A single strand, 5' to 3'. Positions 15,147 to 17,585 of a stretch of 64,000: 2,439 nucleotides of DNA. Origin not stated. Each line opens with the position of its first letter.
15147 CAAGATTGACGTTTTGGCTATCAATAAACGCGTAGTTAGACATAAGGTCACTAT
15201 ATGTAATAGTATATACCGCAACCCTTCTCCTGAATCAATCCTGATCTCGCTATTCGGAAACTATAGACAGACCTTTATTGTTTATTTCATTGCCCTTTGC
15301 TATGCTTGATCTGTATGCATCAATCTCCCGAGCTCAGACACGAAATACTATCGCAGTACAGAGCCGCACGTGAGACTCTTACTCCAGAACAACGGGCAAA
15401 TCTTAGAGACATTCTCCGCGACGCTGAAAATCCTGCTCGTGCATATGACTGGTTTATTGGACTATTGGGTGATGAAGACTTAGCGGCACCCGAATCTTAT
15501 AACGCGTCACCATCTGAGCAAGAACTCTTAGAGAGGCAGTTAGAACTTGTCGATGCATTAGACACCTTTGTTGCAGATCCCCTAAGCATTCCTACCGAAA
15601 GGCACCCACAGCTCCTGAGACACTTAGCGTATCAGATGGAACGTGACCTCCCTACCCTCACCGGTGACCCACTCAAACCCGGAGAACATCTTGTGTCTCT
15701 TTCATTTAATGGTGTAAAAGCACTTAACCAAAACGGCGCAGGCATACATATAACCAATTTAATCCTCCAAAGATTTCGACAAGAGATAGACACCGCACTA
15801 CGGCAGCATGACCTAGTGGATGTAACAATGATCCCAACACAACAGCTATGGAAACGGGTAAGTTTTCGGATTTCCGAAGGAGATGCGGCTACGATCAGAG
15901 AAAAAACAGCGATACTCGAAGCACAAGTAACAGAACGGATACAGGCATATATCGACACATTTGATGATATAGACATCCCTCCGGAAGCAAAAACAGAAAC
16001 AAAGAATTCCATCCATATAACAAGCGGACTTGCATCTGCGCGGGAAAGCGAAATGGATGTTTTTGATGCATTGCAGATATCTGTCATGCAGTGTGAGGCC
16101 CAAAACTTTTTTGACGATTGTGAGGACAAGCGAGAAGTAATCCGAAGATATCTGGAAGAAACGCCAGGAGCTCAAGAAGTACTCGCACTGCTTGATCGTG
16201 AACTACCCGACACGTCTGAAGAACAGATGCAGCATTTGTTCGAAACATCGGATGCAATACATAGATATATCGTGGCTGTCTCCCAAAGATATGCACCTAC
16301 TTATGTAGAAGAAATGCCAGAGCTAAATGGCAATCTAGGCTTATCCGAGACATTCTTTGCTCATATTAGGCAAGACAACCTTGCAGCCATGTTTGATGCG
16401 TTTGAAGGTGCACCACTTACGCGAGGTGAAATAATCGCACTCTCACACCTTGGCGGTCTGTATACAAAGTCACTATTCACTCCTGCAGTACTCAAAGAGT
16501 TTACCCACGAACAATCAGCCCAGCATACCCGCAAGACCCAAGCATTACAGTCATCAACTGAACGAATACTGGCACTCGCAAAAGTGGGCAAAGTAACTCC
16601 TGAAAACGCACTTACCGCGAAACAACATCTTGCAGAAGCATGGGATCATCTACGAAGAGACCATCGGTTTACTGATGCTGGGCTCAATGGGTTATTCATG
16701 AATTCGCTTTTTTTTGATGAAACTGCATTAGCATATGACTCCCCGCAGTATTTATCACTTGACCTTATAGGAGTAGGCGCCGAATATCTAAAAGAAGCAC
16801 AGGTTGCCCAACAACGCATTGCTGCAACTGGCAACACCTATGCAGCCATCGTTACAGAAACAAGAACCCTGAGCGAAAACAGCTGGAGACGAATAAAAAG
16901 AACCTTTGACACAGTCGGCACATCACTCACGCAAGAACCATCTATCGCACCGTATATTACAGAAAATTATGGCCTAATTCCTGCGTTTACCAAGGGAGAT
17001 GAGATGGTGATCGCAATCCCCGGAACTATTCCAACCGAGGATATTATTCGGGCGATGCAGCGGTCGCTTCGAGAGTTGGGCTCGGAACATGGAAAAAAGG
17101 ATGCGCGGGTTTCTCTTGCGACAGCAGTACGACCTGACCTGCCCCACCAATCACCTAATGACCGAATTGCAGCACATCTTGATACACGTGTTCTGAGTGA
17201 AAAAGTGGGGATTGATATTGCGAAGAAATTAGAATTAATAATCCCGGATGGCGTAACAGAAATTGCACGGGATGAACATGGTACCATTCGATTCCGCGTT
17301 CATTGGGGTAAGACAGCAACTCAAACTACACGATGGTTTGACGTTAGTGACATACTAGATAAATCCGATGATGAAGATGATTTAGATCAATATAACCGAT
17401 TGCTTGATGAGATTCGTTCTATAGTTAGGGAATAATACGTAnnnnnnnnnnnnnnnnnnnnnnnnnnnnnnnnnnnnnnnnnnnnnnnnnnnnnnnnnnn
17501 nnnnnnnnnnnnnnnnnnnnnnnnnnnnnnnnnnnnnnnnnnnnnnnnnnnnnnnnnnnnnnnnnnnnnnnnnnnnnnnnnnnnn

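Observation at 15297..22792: Cluster of giant low-complexity proteins, each paired with a small acidic helical protein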

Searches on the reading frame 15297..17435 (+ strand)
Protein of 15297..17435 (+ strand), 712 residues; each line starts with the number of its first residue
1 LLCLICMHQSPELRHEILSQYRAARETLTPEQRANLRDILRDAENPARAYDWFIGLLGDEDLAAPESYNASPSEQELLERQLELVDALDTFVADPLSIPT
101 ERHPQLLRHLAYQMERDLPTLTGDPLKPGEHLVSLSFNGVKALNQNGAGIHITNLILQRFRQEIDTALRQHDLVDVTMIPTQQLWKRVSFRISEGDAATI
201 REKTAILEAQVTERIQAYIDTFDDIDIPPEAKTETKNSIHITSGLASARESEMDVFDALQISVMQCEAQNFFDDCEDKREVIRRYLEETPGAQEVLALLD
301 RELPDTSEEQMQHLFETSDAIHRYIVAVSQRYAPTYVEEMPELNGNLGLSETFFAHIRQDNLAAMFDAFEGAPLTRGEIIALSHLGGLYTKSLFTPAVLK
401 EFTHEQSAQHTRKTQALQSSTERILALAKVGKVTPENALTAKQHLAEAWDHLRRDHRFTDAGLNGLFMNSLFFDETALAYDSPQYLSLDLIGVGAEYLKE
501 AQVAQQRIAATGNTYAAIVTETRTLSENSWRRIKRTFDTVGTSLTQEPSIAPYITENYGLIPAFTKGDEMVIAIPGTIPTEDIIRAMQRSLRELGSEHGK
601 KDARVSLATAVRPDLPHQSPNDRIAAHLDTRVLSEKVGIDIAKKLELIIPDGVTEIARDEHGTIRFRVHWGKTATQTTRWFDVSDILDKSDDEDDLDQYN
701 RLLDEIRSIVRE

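Call 3: search_protein_families(library=pfam, proteins=[window:15297-17435:+], max_evalue=1)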
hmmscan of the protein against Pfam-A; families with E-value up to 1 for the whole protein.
window:15297-17435:+ (712 aa): 2 families
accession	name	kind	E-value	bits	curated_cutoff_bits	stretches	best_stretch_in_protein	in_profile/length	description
PF20271.3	CATASP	-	0.025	14.9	29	0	193-240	34-80/86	CATRA-Associated Small Protein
PF23257.1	DUF7071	-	0.056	13.6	27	0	278-310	33-65/68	Domain of unknown function (DUF7071)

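Call 4: search_protein_families(library=ncbifam, proteins=[window:15297-17435:+], max_evalue=1)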
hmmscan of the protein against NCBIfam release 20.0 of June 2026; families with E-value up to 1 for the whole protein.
window:15297-17435:+ (712 aa): 2 families
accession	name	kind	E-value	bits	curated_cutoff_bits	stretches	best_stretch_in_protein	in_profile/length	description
NF001492.0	PRK00346.2-2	equivalog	0.06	12.5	271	1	241-334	112-202/261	5'/3'-nucleotidase SurE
TIGR04529.1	MTB_hemophore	subfamily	0.094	13.6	32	1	282-331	17-66/77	hemophore-related protein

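Call 19: find_homologous_proteins(query=window:15315-17435:+, max_evalue=0.01)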
Query window:15315-17435:+ (706 aa): 8 proteins with E <= 0.01 among 8000 candidates.
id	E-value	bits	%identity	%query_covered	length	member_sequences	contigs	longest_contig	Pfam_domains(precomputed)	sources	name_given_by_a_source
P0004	0.0e+0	1457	91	100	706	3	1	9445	-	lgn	-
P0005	0.0e+0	1161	76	94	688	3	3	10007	-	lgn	-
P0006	0.0e+0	1131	73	100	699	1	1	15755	-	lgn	-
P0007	0.0e+0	1088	69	100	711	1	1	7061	-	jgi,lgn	-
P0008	0.0e+0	1084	69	100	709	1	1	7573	-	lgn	-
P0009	5.1e-161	556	43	98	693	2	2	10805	-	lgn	-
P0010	1.7e-156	541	42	96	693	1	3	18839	-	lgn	-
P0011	1.7e-152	527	41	94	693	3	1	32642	-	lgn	-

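Call 20: find_encoding_contigs(protein=P0011, flank=10000, max_places=2)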
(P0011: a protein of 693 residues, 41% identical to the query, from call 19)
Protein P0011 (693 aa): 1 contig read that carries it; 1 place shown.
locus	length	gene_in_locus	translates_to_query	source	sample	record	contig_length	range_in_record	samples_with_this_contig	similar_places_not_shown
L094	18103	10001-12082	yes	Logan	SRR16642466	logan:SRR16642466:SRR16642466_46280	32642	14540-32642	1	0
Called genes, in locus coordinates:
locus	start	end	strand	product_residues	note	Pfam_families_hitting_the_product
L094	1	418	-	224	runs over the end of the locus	PF00005:ABC_tran, PF13401:AAA_22 (weak), PF13304:AAA_21 (faint)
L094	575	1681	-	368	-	PF03462:PCRF, PF00472:RF-1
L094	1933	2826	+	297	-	-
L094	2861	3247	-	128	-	PF05635:23S_rRNA_IVP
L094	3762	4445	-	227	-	-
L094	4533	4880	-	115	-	-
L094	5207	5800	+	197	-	-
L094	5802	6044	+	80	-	-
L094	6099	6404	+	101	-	-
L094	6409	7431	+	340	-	-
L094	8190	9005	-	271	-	-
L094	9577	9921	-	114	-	-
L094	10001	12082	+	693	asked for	-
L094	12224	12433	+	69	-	-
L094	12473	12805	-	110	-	-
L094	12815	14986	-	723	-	-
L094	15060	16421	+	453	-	-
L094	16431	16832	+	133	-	-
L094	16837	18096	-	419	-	PF01702:TGT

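Call 21: find_encoding_contigs(protein=P0010, flank=10000, max_places=2)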
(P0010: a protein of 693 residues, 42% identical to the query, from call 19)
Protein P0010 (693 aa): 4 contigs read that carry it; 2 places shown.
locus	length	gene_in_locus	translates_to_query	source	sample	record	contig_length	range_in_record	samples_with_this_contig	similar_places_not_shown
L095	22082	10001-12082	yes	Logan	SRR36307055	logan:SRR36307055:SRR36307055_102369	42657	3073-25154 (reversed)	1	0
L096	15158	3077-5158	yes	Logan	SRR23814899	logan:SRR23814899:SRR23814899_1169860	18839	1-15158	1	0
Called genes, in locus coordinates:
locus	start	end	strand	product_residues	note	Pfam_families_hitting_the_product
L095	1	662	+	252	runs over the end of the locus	PF01255:Prenyltransf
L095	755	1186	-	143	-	PF02367:TsaE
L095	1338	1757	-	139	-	PF04892:VanZ-LLP1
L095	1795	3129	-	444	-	PF18942:DUF5689 (faint), PF01336:tRNA_anti-codon (weak), PF16100:RMI2 (faint)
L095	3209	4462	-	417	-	PF01551:Peptidase_M23 (faint)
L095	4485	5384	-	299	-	PF18075:FtsX_ECD, PF02687:FtsX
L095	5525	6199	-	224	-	PF00005:ABC_tran, PF13401:AAA_22 (weak), PF13304:AAA_21 (weak)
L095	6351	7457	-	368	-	PF03462:PCRF, PF00472:RF-1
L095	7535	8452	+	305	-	-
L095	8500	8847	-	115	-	PF05635:23S_rRNA_IVP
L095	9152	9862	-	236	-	PF01797:Y1_Tnp (weak)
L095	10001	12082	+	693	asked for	-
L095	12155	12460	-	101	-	-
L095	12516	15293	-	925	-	-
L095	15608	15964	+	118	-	-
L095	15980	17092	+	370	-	-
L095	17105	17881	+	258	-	-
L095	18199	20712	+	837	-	-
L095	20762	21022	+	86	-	-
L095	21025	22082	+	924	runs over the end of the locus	-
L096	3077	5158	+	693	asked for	-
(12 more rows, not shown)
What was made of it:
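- The region between prfB and tgt is rich in orphan genes and varies between lineages, as host-interaction loci often do (calls 20, 21).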

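Call 22: find_encoding_contigs(protein=P0007, flank=10000, max_places=2)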
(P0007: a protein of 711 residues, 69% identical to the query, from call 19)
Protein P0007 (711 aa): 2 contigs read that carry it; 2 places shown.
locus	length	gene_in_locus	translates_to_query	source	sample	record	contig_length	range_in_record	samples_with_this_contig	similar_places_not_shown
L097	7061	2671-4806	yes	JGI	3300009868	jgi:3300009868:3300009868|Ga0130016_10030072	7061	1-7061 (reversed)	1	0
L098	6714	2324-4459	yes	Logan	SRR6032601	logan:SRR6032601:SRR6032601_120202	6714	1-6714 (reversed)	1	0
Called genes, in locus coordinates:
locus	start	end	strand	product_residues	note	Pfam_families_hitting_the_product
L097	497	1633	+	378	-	-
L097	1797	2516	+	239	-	-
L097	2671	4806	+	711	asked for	-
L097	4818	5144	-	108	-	-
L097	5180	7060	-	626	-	?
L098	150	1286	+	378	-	-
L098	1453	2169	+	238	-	-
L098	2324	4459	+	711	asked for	-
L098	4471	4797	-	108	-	-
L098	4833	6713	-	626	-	?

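Call 27: search_solved_structures(query=A1, max_evalue=10, show_alignments=3)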
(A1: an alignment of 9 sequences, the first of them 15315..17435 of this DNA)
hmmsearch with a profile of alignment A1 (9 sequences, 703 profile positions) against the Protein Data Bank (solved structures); distinct sequences matched with E-value up to 10: 2.
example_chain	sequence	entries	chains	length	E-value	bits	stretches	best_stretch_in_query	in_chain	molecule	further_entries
1jpx_A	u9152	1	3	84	0.16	13.4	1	149-209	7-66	gp41 envelope protein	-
8bt1_A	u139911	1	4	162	1.3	10.4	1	284-338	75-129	YdaT_toxin domain-containing protein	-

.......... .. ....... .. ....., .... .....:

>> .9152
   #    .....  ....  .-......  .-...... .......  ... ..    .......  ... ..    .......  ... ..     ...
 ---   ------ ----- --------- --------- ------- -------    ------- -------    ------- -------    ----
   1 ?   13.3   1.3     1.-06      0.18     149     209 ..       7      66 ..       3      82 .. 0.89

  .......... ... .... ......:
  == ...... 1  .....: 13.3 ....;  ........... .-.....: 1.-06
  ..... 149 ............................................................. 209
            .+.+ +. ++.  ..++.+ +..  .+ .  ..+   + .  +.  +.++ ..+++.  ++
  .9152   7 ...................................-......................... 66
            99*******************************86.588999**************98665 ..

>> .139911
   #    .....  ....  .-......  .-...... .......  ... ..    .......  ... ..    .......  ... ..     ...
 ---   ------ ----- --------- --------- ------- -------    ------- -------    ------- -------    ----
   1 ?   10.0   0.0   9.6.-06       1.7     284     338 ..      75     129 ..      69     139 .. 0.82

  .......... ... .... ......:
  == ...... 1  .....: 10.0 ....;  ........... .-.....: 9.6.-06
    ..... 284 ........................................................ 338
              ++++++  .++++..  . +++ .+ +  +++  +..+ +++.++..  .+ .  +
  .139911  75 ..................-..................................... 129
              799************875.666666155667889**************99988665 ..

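Call 29: predict_structure(alignment_id=A1)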
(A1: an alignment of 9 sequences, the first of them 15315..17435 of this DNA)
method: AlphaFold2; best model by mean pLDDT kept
length: 706 residues; sequences in the alignment: 9
mean_pLDDT: 68.3   pTM: 0.49
mean pLDDT of the five models: 68.3, 67.1, 65.5, 64.3, 63.4
residues with pLDDT >= 90: 56; 70-90: 331; 50-70: 182; < 50: 137
segments of 3 or more residues with pLDDT < 50: 67-72, 101-120, 173-179, 242-247, 389-468, 556-561
pLDDT, mean of each block of 10 residues (from residue 1): 53 73 85 75 65 75 56 50 57 55 42 39 63 65 69 80 71 47 67 80 86 84 78 69 49 60 80 89 88 87 87 93 92 82 86 83 89 93 71 30 29 35 37 41 33 36 42 68 70 81 84 68 62 80 76 51 66 84 78 64 63 64 74 82 82 83 78 84 58 77 77
secondary structure, 60 per line:
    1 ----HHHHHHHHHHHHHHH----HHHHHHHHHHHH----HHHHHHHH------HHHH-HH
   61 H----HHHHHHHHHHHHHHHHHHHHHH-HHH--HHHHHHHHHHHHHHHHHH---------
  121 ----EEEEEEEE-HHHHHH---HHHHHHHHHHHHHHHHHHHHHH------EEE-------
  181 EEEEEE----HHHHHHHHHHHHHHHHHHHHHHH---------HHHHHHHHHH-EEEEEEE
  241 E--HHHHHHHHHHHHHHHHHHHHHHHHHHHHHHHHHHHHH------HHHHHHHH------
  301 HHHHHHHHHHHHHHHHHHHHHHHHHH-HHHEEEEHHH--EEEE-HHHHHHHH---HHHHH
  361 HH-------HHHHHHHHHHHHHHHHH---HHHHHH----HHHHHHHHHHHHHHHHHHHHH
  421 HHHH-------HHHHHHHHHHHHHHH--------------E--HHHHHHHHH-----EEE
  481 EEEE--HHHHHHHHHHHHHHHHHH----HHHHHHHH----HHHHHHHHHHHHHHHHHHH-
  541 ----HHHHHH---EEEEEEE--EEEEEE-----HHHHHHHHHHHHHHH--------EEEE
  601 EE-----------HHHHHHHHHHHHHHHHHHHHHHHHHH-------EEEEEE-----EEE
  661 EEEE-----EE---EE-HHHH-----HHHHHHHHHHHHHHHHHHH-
elements in order (helices of 4 or more, strands of 3 or more residues): H5-19 H24-35 H40-47 H54-57 H66-87 H94-111 E125-132 H134-139 H143-164 E171-173 E181-186 H191-213 H223-232 E234-241 H244-280 H287-294 H301-326 E331-334 E340-343 H345-352 H356-362 H370-386 H390-395 H400-424 H432-446 H464-472 E478-484 H487-504 H509-516 H521-539 H545-550 E554-560 E563-568 H574-588 E597-602 H614-639 E647-652 E658-664 H678-681 H687-705
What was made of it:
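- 16716..17150 (+): Palm-C (residues 468-612), with the putative active site: D483 at the end of beta1, G561-D562-[E/D]563 on the beta2-beta3 hairpin, and R598 on beta4. The strand positions come from the model (call 29).
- On Cas10 (type III CRISPR large subunit): The AF2 secondary-structure order places them at residues 125-241 and 478-602 (call 29).
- Closest known: GGDEF diguanylate cyclases. Different: Four helices instead of two lie between beta1 and beta2 of Palm-C (call 29).
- G561-D562 sit exactly on a beta-hairpin turn and D483 sits at the end of beta1 (call 29).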

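Call 31: search_protein_representatives(alignment_id=A1)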
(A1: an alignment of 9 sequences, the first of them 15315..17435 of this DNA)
Query: 9 sequences, 703 profile positions. Proteins with E-value up to 0.001 (for the whole library): 10; up to 1e-10: 8; up to 1e-30: 7. The best 10 are listed.
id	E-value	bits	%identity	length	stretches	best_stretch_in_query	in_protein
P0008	0.0e+00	1283.8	-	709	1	1-703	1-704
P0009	0.0e+00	1156.8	-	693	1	1-695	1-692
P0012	4.6e-141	487.9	-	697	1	14-693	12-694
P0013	6.9e-68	246.1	-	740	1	93-687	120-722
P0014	2.6e-64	234.2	-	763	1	19-680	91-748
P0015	1.5e-48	182.1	-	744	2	302-603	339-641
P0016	9.2e-47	176.2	-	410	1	327-665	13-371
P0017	7.2e-13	64.2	-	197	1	239-422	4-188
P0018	1.2e-07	46.9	-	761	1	294-646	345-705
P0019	3.6e-04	35.5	-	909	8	328-379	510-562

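Call 34: fold_search(model_id=the predicted structure, library=pdb)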
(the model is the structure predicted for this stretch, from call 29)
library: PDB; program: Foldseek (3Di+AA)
matches with E <= 10: 714; with E <= 0.001: 19
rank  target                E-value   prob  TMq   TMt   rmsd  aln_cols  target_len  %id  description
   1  3w2w_A                1.6e-06  1.00  0.15  0.17  28.3       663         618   10  Crystal structure of the Cmr2dHD-Cmr3 subcomplex bound to ATP (released 2013-10-16)
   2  9l7c_B                1.9e-06  1.00  0.15  0.12  32.5       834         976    9  Type III-B CRISPR-Cas effector from Archaeoglobus fulgidus (Form 1) (released 2025-12-31)
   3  4h4k_C                2.8e-06  1.00  0.15  0.17  28.1       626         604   10  Structure of the Cmr2-Cmr3 subcomplex of the Cmr RNA-silencing complex (released 2013-03-06)
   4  3w2v_A                6.6e-06  1.00  0.17  0.20  25.1       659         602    8  Crystal structure of the Cmr2dHD-Cmr3 subcomplex bound to 3'-AMP (released 2013-10-16)
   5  9x25_B                9.7e-06  1.00  0.16  0.13  30.5       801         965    9  Target analog-bound type III-B Cmr complex of Archaeoglobus fulgidus (released 2025-12-10)
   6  9l7d_B                1.9e-05  0.99  0.15  0.12  30.7       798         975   11  Type III-B CRISPR-Cas effector from Archaeoglobus fulgidus (Form 2) (released 2025-12-31)
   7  4doz                  2.9e-05  1.00  0.16  0.19  28.2       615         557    8  Crystal structure of Pyrococcus furiosus Cmr2 (Cas10) (released 2012-03-21)
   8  4w8y_B                3.9e-05  0.98  0.16  0.14  32.7       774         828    9  Structure of full length Cmr2 from Pyrococcus furiosus (Manganese bound form) (released 2014-10-15)
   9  3ur3                  8.1e-05  0.99  0.15  0.18  27.3       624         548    8  Structure of the Cmr2 subunit of the CRISPR RNA silencing complex (released 2012-03-21)
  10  3ung                  1.0e-04  0.99  0.15  0.18  27.6       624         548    9  Structure of the Cmr2 subunit of the CRISPR RNA silencing complex (released 2012-03-21)
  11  3x1l_A                2.6e-04  0.97  0.15  0.18  27.9       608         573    9  Crystal Structure of the CRISPR-Cas RNA Silencing Cmr Complex Bound to a Target Analog (released 2015-05-13)
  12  4w8y_A                2.9e-04  0.87  0.15  0.13  31.4       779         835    9  Structure of full length Cmr2 from Pyrococcus furiosus (Manganese bound form) (released 2014-10-15)
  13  9lq5_B                3.0e-04  0.92  0.14  0.15  24.5       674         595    9  Cryo-EM structure of Apo type III-B CRISPR-Cas effector complex (released 2025-11-26)
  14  9g9f_A                4.6e-04  0.92  0.14  0.15  29.6       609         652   11  CryoEM structure of Enterococcus italicus Csm-crRNA-CTR complex bound to AMPNPP (released 2025-01-29)
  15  9g9h_A                4.9e-04  0.97  0.16  0.15  29.6       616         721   12  CryoEM structure of Enterococcus italicus Csm-crRNA-CTR1 complex bound to pNppA3 and AMPNPP (released 2025-01-29)
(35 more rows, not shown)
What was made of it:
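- On Cas10 (type III CRISPR large subunit): Cas10/Cmr2 proteins are the top Foldseek hits (call 34).
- Closest known: Cas10. Same: Cas10 proteins are the best structural matches over about 600 aligned columns (call 34).
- Closest known: Mammalian membrane adenylyl cyclases. Same: These structures appear as hits from E 8e-4 (call 34).
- Next come tandem adenylyl cyclases, GGDEF cyclases and Thg1 (call 34).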

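Call 36: find_encoding_contigs(protein=P0013, flank=8000, max_places=2)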
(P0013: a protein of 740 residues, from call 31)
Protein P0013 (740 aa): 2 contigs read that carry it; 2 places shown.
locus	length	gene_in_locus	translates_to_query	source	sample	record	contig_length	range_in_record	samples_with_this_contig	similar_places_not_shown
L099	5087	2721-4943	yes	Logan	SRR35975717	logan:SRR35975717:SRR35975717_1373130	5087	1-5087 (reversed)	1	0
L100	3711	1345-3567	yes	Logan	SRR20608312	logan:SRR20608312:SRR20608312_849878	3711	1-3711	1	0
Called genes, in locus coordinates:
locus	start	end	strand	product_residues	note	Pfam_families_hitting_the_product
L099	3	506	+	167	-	?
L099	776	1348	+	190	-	-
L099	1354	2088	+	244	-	PF00005:ABC_tran, PF02463:SMC_N (faint), PF13304:AAA_21 (faint)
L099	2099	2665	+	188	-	PF02361:CbiQ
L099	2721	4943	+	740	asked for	-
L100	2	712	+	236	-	?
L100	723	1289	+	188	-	PF02361:CbiQ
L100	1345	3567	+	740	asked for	-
